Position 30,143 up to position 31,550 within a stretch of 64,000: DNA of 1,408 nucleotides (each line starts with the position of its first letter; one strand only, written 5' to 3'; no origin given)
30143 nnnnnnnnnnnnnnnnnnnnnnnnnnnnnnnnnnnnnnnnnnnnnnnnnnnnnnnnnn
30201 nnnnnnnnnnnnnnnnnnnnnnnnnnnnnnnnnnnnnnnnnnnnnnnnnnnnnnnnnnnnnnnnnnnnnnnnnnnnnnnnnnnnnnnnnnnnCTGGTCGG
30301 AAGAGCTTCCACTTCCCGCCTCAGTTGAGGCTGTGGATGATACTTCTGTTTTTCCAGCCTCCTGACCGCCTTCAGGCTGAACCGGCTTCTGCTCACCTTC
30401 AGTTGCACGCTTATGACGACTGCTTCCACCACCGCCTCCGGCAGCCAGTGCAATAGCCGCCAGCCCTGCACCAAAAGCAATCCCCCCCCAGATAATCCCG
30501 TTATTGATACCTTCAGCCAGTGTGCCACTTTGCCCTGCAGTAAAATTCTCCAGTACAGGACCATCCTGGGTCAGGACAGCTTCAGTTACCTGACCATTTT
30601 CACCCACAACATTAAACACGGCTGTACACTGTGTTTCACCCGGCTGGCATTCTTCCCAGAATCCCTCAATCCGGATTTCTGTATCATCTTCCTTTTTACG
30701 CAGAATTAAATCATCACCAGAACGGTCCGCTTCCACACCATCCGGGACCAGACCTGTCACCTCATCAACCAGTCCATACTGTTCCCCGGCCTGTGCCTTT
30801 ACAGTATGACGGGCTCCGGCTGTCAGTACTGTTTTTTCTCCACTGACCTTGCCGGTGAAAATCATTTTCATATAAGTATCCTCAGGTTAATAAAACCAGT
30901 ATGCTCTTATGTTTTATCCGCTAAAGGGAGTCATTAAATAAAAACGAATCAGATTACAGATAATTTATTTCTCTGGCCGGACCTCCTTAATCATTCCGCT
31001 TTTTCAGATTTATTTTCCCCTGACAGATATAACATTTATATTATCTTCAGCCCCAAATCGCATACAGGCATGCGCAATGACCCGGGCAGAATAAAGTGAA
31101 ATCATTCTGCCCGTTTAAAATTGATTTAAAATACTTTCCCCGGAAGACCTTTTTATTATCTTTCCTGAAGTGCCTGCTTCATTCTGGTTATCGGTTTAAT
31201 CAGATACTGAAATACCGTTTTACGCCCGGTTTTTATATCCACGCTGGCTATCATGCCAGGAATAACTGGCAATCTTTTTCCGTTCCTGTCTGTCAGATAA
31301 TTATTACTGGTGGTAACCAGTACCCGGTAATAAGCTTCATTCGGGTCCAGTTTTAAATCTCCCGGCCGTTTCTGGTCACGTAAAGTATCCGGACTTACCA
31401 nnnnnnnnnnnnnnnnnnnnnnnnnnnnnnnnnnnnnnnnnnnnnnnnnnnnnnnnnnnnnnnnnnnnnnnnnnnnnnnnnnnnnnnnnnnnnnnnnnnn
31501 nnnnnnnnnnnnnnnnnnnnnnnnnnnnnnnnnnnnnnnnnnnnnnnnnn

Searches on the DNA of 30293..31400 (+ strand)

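Call 6: search_dna_similar(query=window:30293-31400:+, collection=ecoli_genomes, mode=near, max_rows=40)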
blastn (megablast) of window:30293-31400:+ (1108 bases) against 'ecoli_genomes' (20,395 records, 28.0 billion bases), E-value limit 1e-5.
Records with a match: 315; places in all: 329; records where one place covers at least 80% of the query: 64.
Genomes with a match: 314 of 5426; with a place that covers at least 80% of the query: 63. Places per genome that has any: lowest 1, median 1, highest 2. On chromosomes: 296 places; on plasmids: 33.
Best place of each record, by identity: 95-99% 53; 90-95% 36; 80-90% 226.
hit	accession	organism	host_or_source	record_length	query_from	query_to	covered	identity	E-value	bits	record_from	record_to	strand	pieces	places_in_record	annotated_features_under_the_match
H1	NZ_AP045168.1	Escherichia coli strain JNEC-KY172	Homo sapiens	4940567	1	1108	100%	98.5%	0e+0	1953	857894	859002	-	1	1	GA-like domain-containing protein | HlyD family type I secretion periplasmic adaptor subunit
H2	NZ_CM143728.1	Escherichia coli strain CFIAFB20190157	food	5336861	1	1108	100%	98.5%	0e+0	1953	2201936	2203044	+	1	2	GA-like domain-containing protein | HlyD family type I secretion periplasmic adaptor subunit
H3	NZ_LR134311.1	Escherichia coli strain NCTC9113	missing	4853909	1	1108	100%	98.5%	0e+0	1953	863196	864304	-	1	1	GA-like domain-containing protein | HlyD family type I secretion periplasmic adaptor subunit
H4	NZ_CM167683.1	Escherichia coli strain NCCP 13963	Homo sapiens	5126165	1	1108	100%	98.3%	0e+0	1941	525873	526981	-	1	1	GA-like domain-containing protein | HlyD family type I secretion periplasmic adaptor subunit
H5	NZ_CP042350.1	Escherichia coli strain RM10410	crow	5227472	1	1108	100%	98.1%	0e+0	1929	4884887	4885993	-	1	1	GA-like domain-containing protein | HlyD family type I secretion periplasmic adaptor subunit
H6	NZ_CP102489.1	Escherichia coli O15:H18 strain ST69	Homo sapiens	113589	1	1108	100%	98.0%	0e+0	1927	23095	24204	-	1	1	GA-like domain-containing protein | HlyD family type I secretion periplasmic adaptor subunit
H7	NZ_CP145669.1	Escherichia coli strain S1-CHI-01-A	Homo sapiens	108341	1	1108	100%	98.0%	0e+0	1927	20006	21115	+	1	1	GA-like domain-containing protein | HlyD family type I secretion periplasmic adaptor subunit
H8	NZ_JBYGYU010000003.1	Escherichia coli strain FCI48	Homo sapiens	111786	1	1108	100%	98.0%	0e+0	1927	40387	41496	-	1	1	GA-like domain-containing protein | HlyD family type I secretion periplasmic adaptor subunit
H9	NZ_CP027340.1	Escherichia coli strain 2015C-3121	Homo sapiens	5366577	15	1108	99%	98.6%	0e+0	1938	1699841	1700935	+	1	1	GA-like domain-containing protein | HlyD family type I secretion periplasmic adaptor subunit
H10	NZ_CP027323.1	Escherichia coli strain 2013C-3033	Homo sapiens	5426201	15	1108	99%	98.6%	0e+0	1938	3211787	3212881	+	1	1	GA-like domain-containing protein | HlyD family type I secretion periplasmic adaptor subunit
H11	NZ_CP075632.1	Escherichia coli strain 2018-166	Homo sapiens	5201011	15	1108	99%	98.6%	0e+0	1938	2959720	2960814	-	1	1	GA-like domain-containing protein | HlyD family efflux transporter periplasmic adaptor subunit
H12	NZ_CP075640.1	Escherichia coli strain S19-141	Homo sapiens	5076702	15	1108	99%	98.6%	0e+0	1938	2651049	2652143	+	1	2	GA-like domain-containing protein | HlyD family type I secretion periplasmic adaptor subunit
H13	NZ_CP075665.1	Escherichia coli strain STEC2018-553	Homo sapiens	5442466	15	1108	99%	98.6%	0e+0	1938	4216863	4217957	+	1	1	hypothetical protein | HlyD family type I secretion periplasmic adaptor subunit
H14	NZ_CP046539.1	Escherichia coli strain FHI_NMBU_10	Homo sapiens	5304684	15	1108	99%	98.6%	0e+0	1938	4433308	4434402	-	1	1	GA-like domain-containing protein | HlyD family type I secretion periplasmic adaptor subunit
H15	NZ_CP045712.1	Escherichia coli strain FHI_NMBU_11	Homo sapiens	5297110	15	1108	99%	98.6%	0e+0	1938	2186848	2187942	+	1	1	GA-like domain-containing protein | HlyD family type I secretion periplasmic adaptor subunit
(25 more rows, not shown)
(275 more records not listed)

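Call 8: search_dna_similar(query=window:30293-30871:+, collection=ecoli_genomes, mode=near, max_rows=60)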
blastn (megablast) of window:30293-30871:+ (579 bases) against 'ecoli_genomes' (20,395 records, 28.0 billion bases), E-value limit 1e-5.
Records with a match: 308; places in all: 320; records where one place covers at least 80% of the query: 65.
Genomes with a match: 307 of 5426; with a place that covers at least 80% of the query: 64. Places per genome that has any: lowest 1, median 1, highest 2. On chromosomes: 292 places; on plasmids: 28.
Best place of each record, by identity: >=99% 3; 95-99% 53; 90-95% 25; 80-90% 227.
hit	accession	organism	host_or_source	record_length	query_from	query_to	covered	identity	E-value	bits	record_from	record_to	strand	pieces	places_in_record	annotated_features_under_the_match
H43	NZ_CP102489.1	Escherichia coli O15:H18 strain ST69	Homo sapiens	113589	1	579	100%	99.5%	0e+0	1053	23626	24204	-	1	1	GA-like domain-containing protein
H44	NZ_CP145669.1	Escherichia coli strain S1-CHI-01-A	Homo sapiens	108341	1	579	100%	99.5%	0e+0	1053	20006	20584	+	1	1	GA-like domain-containing protein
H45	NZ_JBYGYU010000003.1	Escherichia coli strain FCI48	Homo sapiens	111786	1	579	100%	99.5%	0e+0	1053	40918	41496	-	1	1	GA-like domain-containing protein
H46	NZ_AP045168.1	Escherichia coli strain JNEC-KY172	Homo sapiens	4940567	1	579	100%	97.6%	0e+0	992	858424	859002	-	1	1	GA-like domain-containing protein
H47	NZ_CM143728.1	Escherichia coli strain CFIAFB20190157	food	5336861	1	579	100%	97.6%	0e+0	992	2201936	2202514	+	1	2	GA-like domain-containing protein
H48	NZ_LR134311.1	Escherichia coli strain NCTC9113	missing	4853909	1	579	100%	97.6%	0e+0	992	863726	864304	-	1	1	GA-like domain-containing protein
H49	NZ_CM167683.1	Escherichia coli strain NCCP 13963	Homo sapiens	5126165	1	579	100%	97.4%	0e+0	987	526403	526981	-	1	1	GA-like domain-containing protein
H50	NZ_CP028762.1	Escherichia coli strain A12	Sheep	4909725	1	579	100%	97.4%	0e+0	985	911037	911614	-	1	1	GA-like domain-containing protein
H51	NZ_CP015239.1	Escherichia coli strain 2011C-3911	Homo sapiens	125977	1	579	100%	97.2%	0e+0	981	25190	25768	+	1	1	GA-like domain-containing protein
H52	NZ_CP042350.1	Escherichia coli strain RM10410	crow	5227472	1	579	100%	97.1%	0e+0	974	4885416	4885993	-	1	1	GA-like domain-containing protein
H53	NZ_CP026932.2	Escherichia coli strain CFS3273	Bos taurus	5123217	1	579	100%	96.7%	0e+0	965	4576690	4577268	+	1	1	GA-like domain-containing protein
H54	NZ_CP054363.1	Escherichia coli strain SCU-171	Homo sapiens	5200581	8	579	99%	97.7%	0e+0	985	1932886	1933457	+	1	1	GA-like domain-containing protein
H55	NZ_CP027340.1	Escherichia coli strain 2015C-3121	Homo sapiens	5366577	15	579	98%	97.9%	0e+0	977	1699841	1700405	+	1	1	GA-like domain-containing protein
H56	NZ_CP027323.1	Escherichia coli strain 2013C-3033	Homo sapiens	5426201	15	579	98%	97.9%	0e+0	977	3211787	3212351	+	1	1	GA-like domain-containing protein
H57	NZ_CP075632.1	Escherichia coli strain 2018-166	Homo sapiens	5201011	15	579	98%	97.9%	0e+0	977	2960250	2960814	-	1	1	GA-like domain-containing protein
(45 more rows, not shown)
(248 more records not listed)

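Call 19: get_annotated_region(hit=H43, flank=18000)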
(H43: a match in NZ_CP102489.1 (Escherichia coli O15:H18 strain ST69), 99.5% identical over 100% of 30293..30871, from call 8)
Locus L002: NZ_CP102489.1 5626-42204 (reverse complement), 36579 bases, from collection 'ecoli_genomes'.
description: Escherichia coli O15:H18 strain ST69 plasmid p113Kb, complete sequence
organism: Escherichia coli O15:H18 strain ST69 (NCBI taxid 1446600)
replicon: plasmid p113Kb; assembly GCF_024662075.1
host: Homo sapiens; source: cerebrospinal fluid; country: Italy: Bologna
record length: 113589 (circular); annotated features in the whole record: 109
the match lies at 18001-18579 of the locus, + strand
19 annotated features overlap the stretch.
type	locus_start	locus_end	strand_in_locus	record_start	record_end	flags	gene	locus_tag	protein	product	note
CDS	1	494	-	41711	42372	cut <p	-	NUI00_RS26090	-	transposase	frameshifted; internal stop; incomplete; partial in the middle of a contig; missing N-terminus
CDS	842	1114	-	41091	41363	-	-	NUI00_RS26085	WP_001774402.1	PapB/FocB family fimbrial expression transcriptional regulator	-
CDS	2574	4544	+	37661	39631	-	-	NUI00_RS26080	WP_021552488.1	TonB-dependent receptor domain-containing protein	-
CDS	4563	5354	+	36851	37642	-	-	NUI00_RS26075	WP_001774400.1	DUF4198 domain-containing protein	-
CDS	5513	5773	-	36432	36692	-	-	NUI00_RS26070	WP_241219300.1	LuxR C-terminal-related transcriptional regulator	-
CDS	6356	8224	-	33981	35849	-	-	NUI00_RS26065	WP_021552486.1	hypothetical protein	-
CDS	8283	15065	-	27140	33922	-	-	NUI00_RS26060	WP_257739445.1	GA-like domain-containing protein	-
CDS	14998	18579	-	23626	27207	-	-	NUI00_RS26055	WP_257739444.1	GA-like domain-containing protein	-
CDS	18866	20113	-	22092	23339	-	-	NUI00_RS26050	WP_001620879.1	HlyD family type I secretion periplasmic adaptor subunit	-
CDS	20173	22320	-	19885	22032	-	-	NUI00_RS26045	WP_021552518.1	type I secretion system permease/ATPase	-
CDS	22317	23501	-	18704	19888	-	-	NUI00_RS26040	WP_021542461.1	TolC family protein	-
CDS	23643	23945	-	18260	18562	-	-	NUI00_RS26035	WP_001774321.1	PapB/FocB family fimbrial expression transcriptional regulator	-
CDS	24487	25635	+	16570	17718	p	-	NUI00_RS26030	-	IS3 family transposase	frameshifted; internal stop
CDS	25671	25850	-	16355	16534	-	-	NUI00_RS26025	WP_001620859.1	hypothetical protein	-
CDS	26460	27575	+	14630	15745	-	iroB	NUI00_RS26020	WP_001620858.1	salmochelin biosynthesis C-glycosyltransferase IroB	-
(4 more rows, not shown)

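Call 20: get_annotated_region(hit=H46, flank=18000)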
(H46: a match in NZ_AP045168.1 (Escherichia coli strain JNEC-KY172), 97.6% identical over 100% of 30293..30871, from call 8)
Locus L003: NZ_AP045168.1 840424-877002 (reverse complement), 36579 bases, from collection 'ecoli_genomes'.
description: Escherichia coli strain JNEC-KY172 chromosome, complete genome
organism: Escherichia coli strain JNEC-KY172 (NCBI taxid 562)
replicon: chromosome; assembly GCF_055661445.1
host: Homo sapiens; source: clinical; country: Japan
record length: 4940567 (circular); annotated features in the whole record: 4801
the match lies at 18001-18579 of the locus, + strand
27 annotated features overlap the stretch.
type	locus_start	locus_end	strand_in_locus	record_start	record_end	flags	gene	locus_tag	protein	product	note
CDS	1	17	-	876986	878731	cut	-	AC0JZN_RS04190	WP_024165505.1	3'-5' exonuclease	-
CDS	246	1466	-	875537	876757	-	-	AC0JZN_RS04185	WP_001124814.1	phosphoadenosine phosphosulfate reductase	-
CDS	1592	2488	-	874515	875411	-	mscS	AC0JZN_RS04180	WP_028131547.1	small-conductance mechanosensitive channel MscS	-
CDS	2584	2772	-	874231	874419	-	-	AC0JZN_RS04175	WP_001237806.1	YqaE/Pmp3 family membrane protein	-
CDS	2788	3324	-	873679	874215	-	-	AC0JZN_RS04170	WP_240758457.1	LuxR C-terminal-related transcriptional regulator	-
CDS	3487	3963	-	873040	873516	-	-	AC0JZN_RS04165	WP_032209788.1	helix-turn-helix domain-containing protein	-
CDS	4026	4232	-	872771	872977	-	-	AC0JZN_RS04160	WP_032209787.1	hypothetical protein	-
CDS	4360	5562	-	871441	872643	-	-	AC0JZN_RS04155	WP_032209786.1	YadA-like family protein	-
CDS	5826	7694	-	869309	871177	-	-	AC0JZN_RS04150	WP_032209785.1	hypothetical protein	-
CDS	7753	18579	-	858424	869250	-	-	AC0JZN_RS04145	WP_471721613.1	GA-like domain-containing protein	-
CDS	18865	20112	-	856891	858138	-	-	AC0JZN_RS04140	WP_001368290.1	HlyD family type I secretion periplasmic adaptor subunit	-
CDS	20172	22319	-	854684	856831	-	-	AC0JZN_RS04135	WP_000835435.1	type I secretion system permease/ATPase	-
CDS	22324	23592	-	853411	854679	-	-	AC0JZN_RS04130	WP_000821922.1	TolC family protein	-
CDS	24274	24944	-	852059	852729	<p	-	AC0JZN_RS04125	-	IS3 family transposase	frameshifted; internal stop; incomplete; partial in the middle of a contig; missing N-terminus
CDS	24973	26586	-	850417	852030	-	tnpC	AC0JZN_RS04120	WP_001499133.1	IS66 family transposase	-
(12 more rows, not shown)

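Call 21: get_annotated_region(hit=H54, flank=18000)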
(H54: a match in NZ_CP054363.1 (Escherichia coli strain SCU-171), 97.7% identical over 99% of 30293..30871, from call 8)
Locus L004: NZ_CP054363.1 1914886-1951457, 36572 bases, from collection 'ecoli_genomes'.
description: Escherichia coli strain SCU-171 chromosome, complete genome
organism: Escherichia coli strain SCU-171 (NCBI taxid 562)
replicon: chromosome; assembly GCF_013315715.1
host: Homo sapiens; source: rectal swab from healthy college student; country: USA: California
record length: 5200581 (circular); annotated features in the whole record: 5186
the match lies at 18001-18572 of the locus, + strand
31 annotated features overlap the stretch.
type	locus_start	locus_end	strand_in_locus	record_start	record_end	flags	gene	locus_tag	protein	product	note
CDS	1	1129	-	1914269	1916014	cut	-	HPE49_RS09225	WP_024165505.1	3'-5' exonuclease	-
CDS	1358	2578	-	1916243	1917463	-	-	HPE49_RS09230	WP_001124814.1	phosphoadenosine phosphosulfate reductase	-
CDS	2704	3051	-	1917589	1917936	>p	-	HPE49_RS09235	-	mechanosensitive ion channel domain-containing protein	incomplete; partial in the middle of a contig; missing N-terminus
CDS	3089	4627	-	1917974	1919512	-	-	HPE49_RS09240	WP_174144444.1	IS66-like element ISEc8 family transposase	-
CDS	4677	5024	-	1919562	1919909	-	tnpB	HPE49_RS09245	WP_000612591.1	IS66 family insertion sequence element accessory protein TnpB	TnpB, as the term is used for proteins encoded by IS66 family insertion elements, is considered an accessory protein, ...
CDS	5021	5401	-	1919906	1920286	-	tnpA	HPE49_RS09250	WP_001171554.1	IS66-like element accessory protein TnpA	-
CDS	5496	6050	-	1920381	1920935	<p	-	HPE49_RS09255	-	mechanosensitive ion channel domain-containing protein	incomplete; partial in the middle of a contig; missing C-terminus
CDS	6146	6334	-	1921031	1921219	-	-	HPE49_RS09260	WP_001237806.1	YqaE/Pmp3 family membrane protein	-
CDS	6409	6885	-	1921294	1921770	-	-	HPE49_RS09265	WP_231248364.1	helix-turn-helix transcriptional regulator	-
CDS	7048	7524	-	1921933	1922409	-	-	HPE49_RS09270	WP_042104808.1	LuxR family transcriptional regulator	-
CDS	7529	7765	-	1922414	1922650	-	-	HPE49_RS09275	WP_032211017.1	hypothetical protein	-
CDS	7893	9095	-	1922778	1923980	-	-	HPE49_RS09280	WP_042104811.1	YadA-like family protein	-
CDS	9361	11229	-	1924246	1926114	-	-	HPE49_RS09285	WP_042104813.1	hypothetical protein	-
CDS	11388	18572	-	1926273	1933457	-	-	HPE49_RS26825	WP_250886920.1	GA-like domain-containing protein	-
CDS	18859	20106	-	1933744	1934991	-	-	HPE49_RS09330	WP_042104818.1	HlyD family type I secretion periplasmic adaptor subunit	-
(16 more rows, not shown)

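Call 22: search_dna_similar(query=window:30293-30871:+, collection=ecoli_genomes, mode=near, max_rows=25, rows=spread)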
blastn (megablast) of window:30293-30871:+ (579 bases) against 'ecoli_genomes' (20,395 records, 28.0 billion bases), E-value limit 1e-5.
Records with a match: 308; places in all: 320; records where one place covers at least 80% of the query: 65.
Genomes with a match: 307 of 5426; with a place that covers at least 80% of the query: 64. Places per genome that has any: lowest 1, median 1, highest 2. On chromosomes: 292 places; on plasmids: 28.
Best place of each record, by identity: >=99% 3; 95-99% 53; 90-95% 25; 80-90% 227.
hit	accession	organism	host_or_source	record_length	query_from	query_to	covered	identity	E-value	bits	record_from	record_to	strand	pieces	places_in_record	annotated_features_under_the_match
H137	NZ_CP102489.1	Escherichia coli O15:H18 strain ST69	Homo sapiens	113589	1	579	100%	99.5%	0e+0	1053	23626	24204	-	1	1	GA-like domain-containing protein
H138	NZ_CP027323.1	Escherichia coli strain 2013C-3033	Homo sapiens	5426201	15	579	98%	97.9%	0e+0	977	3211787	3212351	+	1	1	GA-like domain-containing protein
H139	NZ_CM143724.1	Escherichia coli strain CFIAFB20190167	food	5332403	15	579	98%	97.9%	0e+0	977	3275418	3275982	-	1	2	GA-like domain-containing protein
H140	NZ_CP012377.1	Escherichia coli strain GE3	human feces of different individuals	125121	8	579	99%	93.9%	0e+0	863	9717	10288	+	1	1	GA-like domain-containing protein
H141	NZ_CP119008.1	Escherichia coli strain CE0011b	Bos taurus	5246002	57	579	90%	92.6%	0e+0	750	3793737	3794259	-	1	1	GA-like domain-containing protein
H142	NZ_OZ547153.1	Escherichia coli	Homo sapiens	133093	105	579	82%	95.2%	0e+0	750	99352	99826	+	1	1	GA-like domain-containing protein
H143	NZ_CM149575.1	Escherichia coli strain MEI2A-0323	Soil surface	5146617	238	579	59%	97.1%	3e-161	577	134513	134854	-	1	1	beta strand repeat-containing protein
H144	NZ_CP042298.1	Escherichia coli strain RM9088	crow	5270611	238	579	59%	85.4%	1e-94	355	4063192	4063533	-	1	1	beta strand repeat-containing protein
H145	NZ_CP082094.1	Escherichia coli strain MS15236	Homo sapiens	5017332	238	579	59%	85.4%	1e-94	355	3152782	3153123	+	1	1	Ig-like domain-containing protein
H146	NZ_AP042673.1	Escherichia coli strain OkiPb01711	bovine feces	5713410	238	579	59%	85.4%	1e-94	355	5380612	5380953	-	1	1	Ig-like domain-containing protein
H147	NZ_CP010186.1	Escherichia coli strain M6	mouse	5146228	238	579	59%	84.2%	6e-88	333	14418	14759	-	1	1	beta strand repeat-containing protein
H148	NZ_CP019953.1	Escherichia coli M8 strain M8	Mus musculus C57Bl/6J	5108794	238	579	59%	83.9%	3e-86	327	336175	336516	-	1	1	beta strand repeat-containing protein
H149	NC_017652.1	Escherichia coli str. 'clone D i14' strain clone D i14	-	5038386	238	579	59%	83.9%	3e-86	327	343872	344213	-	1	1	beta strand repeat-containing protein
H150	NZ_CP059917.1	Escherichia coli strain 64.1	Turkey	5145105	238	579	59%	83.9%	3e-86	327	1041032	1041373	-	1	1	beta strand repeat-containing protein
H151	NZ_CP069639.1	Escherichia coli strain SSGNw1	not applicable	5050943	238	579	59%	83.9%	3e-86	327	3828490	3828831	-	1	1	beta strand repeat-containing protein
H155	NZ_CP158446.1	Escherichia coli strain CFT073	Homo sapiens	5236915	238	579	59%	83.9%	3e-86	327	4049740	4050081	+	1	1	Ig-like domain-containing protein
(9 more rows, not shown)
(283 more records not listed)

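Call 34: get_annotated_region(hit=H155, flank=12000)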
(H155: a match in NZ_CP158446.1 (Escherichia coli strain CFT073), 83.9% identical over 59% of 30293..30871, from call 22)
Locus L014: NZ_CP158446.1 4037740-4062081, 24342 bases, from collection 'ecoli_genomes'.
description: Escherichia coli strain CFT073 chromosome, complete genome
organism: Escherichia coli strain CFT073 (NCBI taxid 562)
replicon: chromosome; assembly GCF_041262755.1
host: Homo sapiens; source: urine; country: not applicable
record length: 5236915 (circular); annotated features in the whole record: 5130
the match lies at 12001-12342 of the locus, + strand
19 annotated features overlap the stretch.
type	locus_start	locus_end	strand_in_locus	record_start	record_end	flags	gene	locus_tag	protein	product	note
CDS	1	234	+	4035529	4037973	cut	fadE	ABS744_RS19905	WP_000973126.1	acyl-CoA dehydrogenase FadE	-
CDS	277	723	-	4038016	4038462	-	ivy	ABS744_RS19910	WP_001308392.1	Ivy family C-type lysozyme inhibitor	-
CDS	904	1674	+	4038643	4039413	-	yafV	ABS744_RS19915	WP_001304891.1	2-oxoglutaramate amidase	-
CDS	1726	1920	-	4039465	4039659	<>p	-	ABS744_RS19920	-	ISAs1 family transposase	internal stop; incomplete; partial in the middle of a contig; missing N-terminus and C-terminus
CDS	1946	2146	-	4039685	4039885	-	-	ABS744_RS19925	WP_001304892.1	PFL_4695 family integrating conjugative element protein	-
CDS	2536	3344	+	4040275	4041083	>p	-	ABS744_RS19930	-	IS630 family transposase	frameshifted; incomplete; partial in the middle of a contig; missing C-terminus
CDS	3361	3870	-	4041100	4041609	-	-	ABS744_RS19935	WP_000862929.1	helix-turn-helix transcriptional regulator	-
CDS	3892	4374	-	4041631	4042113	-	-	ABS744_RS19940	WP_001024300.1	sigma factor-like helix-turn-helix DNA-binding protein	-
CDS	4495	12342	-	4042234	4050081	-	-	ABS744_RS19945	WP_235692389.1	Ig-like domain-containing protein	-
CDS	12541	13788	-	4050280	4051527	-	-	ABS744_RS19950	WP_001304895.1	HlyD family type I secretion periplasmic adaptor subunit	-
CDS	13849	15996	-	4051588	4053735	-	-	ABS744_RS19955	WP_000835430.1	type I secretion system permease/ATPase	-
CDS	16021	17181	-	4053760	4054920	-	-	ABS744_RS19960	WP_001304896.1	TolC family protein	-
CDS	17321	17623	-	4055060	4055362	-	-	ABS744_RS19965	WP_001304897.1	PapB/FocB family fimbrial expression transcriptional regulator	-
CDS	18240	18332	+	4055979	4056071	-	-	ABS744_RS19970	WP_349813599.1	hypothetical protein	-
CDS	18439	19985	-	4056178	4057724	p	-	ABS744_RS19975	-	ISL3 family transposase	frameshifted; internal stop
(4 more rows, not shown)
